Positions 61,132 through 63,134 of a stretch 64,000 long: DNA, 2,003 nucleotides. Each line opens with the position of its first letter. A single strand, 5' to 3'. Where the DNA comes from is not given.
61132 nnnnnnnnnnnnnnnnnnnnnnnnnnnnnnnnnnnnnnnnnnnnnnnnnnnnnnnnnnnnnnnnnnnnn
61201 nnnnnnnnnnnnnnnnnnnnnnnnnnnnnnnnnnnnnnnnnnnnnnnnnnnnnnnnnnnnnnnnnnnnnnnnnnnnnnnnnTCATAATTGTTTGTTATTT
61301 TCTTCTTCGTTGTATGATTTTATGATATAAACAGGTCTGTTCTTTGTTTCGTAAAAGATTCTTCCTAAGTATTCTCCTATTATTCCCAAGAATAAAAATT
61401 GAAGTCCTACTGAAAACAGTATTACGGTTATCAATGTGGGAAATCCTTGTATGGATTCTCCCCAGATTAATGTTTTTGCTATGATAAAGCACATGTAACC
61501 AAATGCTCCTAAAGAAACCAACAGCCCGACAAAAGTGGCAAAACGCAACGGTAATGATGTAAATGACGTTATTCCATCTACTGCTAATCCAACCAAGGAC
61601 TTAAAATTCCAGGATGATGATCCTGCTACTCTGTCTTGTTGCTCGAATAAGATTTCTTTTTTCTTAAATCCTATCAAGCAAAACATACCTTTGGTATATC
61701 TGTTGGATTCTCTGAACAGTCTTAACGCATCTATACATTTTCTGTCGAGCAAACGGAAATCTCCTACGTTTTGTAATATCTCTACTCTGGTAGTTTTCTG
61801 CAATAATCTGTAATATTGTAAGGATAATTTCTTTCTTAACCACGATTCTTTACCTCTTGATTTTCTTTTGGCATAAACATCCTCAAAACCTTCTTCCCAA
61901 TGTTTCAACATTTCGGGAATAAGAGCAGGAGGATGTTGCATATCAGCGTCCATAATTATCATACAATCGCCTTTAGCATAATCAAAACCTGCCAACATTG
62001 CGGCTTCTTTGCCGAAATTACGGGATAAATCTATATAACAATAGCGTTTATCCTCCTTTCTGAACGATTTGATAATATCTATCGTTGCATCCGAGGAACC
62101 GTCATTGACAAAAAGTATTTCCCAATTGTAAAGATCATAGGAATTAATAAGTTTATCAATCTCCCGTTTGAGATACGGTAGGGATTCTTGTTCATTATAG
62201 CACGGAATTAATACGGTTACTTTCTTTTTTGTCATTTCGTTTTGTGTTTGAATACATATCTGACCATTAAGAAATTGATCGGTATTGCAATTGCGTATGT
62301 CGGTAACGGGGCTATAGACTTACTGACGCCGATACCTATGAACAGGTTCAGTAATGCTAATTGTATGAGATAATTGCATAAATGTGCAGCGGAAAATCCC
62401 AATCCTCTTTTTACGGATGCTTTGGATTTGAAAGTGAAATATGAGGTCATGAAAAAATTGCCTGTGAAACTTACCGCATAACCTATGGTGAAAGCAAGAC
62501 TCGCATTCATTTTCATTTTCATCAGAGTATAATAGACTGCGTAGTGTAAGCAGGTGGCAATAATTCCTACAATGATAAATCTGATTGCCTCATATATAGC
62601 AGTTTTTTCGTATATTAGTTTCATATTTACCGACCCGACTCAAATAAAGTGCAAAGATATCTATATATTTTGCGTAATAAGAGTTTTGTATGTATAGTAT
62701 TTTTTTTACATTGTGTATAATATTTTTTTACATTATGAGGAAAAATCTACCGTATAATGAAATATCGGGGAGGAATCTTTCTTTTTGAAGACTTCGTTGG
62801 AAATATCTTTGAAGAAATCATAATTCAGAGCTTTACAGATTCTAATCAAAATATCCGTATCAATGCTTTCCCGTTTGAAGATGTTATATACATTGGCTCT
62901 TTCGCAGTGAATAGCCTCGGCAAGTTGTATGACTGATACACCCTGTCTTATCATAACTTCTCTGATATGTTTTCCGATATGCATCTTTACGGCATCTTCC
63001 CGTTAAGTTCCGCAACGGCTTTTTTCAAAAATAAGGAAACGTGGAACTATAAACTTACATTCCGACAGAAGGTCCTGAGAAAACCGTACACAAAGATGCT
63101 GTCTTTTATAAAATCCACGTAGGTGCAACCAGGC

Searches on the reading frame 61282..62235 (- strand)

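Call 88: search_protein_families(library=pfam, proteins=[window:61282-62235:-])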
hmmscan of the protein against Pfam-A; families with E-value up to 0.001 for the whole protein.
window:61282-62235:- (317 aa): 3 families
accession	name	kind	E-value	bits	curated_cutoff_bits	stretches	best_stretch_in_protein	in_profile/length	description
PF00535.33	Glycos_transf_2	-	6.6e-38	130.7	23.3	1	7-169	1-165/168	Glycosyl transferase family 2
PF10111.15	Glyco_tranf_2_2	-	1e-09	38.7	27.3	1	7-104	1-97/276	Glycosyltransferase like family 2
PF13641.12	Glyco_tranf_2_3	-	9.2e-06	26.3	27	1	6-170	3-173/230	Glycosyltransferase like family 2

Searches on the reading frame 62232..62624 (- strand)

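Call 88: search_protein_families(library=pfam, proteins=[window:62232-62624:-])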
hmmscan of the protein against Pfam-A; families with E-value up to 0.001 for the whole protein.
window:62232-62624:- (130 aa): 1 family
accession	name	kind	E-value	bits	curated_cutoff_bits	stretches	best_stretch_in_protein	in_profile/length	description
PF04138.20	GtrA_DPMS_TM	-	1.5e-19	70.8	26.1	1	15-124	1-115/117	GtrA/DPMS, transmembrane domain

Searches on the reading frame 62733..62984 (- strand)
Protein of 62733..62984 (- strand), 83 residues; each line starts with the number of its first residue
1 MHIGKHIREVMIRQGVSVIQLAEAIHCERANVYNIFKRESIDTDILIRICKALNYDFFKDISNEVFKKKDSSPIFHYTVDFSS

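Call 88: search_protein_families(library=pfam, proteins=[window:62733-62984:-])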
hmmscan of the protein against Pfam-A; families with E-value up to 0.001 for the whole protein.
window:62733-62984:- (83 aa): 2 families
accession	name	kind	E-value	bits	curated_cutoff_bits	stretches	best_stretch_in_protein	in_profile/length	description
PF13443.12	HTH_26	-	6.2e-09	36.4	22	1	6-56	1-53/63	Cro/C1-type HTH DNA-binding domain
PF01381.28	HTH_3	-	3e-05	24.4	23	1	7-57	1-52/55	Helix-turn-helix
